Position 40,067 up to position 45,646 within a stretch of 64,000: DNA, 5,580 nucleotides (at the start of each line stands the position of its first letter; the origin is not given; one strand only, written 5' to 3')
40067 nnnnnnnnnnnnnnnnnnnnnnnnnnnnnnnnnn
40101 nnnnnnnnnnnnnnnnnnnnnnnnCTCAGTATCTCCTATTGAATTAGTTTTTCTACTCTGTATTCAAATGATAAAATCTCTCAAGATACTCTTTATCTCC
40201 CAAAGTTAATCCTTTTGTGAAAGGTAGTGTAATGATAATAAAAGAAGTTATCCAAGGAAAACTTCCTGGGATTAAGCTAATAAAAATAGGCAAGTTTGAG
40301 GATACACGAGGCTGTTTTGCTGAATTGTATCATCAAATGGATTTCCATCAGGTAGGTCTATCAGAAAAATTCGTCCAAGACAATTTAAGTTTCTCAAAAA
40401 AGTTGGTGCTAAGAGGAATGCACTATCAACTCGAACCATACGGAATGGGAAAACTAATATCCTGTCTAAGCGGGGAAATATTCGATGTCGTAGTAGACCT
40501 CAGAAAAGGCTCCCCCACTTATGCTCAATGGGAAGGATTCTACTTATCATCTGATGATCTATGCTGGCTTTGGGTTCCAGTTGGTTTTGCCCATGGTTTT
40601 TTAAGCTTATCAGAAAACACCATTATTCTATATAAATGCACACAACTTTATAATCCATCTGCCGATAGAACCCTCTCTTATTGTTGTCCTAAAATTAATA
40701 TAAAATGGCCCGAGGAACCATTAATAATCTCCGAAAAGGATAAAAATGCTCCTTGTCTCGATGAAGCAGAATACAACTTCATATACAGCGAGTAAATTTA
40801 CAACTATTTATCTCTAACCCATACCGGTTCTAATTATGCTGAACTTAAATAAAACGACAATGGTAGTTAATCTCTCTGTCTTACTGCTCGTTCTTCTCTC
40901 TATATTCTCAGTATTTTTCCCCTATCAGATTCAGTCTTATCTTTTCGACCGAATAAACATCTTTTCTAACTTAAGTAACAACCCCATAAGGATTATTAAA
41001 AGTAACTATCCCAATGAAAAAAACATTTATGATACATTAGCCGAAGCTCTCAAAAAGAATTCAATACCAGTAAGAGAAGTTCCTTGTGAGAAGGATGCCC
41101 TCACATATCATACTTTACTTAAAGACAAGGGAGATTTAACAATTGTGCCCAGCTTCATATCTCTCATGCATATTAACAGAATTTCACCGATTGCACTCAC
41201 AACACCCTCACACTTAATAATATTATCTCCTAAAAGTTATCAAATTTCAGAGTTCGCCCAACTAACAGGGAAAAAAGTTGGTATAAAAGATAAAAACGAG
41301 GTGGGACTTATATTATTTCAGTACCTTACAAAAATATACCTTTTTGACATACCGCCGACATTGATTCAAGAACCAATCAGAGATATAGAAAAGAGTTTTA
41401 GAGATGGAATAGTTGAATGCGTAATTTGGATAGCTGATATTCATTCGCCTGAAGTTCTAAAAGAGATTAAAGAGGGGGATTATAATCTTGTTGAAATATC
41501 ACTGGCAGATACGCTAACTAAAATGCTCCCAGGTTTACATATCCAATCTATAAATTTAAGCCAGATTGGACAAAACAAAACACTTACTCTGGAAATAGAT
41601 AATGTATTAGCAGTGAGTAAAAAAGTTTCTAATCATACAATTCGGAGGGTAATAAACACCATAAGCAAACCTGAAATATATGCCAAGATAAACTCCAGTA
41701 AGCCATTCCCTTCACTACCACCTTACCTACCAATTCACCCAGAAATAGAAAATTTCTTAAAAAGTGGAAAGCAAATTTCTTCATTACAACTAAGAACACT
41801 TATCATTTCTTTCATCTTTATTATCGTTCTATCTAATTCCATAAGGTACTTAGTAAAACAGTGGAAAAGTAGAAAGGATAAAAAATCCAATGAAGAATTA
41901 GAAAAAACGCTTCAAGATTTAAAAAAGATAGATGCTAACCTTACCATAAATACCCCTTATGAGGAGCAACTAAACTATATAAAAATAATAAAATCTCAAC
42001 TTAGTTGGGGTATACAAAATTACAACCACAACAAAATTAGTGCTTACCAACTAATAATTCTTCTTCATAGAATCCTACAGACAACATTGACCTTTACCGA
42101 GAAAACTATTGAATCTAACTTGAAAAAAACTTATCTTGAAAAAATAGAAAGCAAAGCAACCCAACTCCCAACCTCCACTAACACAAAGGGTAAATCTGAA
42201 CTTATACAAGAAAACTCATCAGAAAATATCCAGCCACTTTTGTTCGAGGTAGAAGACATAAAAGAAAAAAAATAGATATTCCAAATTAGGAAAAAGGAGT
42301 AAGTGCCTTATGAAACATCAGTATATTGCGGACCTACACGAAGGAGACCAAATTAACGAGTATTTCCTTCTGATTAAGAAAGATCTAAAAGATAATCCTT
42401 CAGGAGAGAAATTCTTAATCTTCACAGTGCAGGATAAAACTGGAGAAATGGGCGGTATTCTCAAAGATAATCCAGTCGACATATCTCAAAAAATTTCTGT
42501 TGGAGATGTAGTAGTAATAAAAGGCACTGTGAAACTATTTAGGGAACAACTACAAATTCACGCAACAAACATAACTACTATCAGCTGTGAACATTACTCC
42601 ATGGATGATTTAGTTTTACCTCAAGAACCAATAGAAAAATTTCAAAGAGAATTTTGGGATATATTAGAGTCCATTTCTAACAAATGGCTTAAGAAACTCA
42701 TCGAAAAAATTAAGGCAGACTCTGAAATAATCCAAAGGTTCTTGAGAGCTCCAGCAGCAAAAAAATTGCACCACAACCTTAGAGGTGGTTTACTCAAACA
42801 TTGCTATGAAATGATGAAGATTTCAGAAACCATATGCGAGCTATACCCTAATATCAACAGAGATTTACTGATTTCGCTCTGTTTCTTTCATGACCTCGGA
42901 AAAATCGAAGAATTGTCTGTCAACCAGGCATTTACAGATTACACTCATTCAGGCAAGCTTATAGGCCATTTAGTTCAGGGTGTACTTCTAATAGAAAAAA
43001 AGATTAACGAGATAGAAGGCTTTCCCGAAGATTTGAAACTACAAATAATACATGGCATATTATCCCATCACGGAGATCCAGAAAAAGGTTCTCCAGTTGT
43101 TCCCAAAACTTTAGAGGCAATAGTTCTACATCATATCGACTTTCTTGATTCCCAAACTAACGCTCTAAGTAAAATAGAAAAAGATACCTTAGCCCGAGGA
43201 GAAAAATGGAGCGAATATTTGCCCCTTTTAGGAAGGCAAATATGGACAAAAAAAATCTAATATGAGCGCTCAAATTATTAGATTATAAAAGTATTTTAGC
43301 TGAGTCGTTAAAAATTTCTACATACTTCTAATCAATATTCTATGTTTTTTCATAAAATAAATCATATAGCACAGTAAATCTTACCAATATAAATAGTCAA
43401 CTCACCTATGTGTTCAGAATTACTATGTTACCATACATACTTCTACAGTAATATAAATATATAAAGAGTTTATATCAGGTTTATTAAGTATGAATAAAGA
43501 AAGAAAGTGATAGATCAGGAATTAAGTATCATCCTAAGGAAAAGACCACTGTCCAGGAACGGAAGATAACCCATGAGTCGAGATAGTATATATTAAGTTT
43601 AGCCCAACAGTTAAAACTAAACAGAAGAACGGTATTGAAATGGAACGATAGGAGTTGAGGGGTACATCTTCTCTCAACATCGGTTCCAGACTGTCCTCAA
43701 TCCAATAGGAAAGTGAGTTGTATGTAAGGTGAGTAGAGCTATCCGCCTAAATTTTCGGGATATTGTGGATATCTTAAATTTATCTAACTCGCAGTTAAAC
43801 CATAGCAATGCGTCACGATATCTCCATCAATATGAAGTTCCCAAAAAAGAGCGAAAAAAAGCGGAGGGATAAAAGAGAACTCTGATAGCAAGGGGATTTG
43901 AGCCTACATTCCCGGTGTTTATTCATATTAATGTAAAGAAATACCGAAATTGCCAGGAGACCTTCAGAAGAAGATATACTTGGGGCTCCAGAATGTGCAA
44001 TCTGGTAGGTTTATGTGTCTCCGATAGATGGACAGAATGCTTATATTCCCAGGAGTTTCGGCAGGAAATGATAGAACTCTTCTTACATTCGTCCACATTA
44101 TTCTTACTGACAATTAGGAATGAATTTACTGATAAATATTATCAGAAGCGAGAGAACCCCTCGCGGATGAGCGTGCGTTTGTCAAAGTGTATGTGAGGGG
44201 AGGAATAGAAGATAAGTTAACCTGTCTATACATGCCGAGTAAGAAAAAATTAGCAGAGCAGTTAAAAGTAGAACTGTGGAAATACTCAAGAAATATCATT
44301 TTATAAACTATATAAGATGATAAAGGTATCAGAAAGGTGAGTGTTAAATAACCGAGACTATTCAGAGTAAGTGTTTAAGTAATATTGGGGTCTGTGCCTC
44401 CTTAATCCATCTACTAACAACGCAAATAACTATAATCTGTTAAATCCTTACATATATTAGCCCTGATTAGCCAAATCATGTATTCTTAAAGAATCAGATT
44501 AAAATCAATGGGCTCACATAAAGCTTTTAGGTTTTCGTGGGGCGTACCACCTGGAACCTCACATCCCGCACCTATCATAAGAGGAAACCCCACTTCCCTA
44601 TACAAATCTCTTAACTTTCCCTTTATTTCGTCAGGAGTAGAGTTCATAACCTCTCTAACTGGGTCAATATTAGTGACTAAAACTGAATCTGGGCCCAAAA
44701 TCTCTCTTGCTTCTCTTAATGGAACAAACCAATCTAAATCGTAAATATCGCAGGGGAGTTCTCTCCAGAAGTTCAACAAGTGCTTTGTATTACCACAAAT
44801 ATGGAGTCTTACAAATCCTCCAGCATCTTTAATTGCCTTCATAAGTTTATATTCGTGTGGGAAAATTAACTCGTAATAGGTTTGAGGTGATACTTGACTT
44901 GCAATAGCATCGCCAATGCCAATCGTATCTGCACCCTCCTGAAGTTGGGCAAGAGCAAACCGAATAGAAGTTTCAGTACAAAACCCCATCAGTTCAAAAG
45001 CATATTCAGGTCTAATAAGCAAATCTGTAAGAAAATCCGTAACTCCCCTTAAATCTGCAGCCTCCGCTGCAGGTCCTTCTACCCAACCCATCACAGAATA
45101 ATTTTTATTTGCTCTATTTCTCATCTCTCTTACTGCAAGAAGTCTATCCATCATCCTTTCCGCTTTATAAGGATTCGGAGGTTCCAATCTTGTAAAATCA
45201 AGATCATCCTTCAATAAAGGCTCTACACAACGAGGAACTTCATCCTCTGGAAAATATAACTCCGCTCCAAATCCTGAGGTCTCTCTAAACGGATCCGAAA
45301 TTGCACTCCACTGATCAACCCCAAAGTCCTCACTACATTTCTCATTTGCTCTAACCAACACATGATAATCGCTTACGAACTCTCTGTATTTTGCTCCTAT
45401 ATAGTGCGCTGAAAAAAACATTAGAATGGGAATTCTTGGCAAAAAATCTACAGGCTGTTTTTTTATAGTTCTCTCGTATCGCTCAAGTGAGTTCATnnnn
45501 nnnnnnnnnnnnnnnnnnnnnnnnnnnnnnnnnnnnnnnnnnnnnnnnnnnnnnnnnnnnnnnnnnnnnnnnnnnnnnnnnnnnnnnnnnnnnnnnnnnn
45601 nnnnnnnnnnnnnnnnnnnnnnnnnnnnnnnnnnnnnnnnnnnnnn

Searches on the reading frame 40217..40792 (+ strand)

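Call 53: search_protein_families(library=pfam, proteins=[window:40217-40792:+], max_evalue=0.0001)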
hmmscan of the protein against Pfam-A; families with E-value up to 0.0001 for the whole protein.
window:40217-40792:+ (192 aa): 1 family
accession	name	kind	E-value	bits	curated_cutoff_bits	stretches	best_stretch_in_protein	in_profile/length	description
PF00908.23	dTDP_sugar_isom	-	4.2e-62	209.2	27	1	15-182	3-167/168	dTDP-4-dehydrorhamnose 3,5-epimerase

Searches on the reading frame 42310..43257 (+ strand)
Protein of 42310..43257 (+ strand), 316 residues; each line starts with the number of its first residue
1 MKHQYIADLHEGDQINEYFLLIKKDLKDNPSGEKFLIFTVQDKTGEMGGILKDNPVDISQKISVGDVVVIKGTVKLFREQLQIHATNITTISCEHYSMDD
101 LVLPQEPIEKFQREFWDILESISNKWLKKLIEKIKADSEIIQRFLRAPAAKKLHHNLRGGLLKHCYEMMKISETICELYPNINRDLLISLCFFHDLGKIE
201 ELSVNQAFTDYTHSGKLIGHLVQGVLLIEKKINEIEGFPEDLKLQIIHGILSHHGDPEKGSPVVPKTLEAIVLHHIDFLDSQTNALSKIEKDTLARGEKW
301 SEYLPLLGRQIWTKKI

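Call 53: search_protein_families(library=pfam, proteins=[window:42310-43257:+], max_evalue=0.0001)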
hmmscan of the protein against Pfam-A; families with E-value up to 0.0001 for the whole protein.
window:42310-43257:+ (316 aa): 2 families
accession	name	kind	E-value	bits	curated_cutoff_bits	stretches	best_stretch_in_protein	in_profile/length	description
PF01966.28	HD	-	2.9e-11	44.1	22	1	162-280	2-114/116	HD domain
PF01336.31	tRNA_anti-codon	-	1.9e-09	37.8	27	1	31-90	13-74/75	OB-fold nucleic acid binding domain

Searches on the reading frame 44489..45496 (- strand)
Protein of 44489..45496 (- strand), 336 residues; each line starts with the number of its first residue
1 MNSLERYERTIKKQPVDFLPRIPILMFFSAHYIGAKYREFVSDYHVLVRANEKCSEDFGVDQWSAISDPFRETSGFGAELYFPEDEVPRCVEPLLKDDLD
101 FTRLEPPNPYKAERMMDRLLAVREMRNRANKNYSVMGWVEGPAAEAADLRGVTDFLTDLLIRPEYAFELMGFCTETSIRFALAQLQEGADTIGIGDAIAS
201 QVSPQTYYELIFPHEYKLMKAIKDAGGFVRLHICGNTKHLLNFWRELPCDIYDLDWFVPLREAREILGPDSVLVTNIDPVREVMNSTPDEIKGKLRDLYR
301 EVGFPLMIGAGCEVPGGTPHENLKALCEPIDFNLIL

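Call 53: search_protein_families(library=pfam, proteins=[window:44489-45496:-], max_evalue=0.0001)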
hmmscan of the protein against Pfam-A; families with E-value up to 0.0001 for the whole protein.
window:44489-45496:- (336 aa): 1 family
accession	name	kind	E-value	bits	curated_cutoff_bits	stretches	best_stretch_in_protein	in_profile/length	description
PF01208.23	URO-D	-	1.7e-52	179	23.9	1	4-328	3-341/346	Uroporphyrinogen decarboxylase (URO-D)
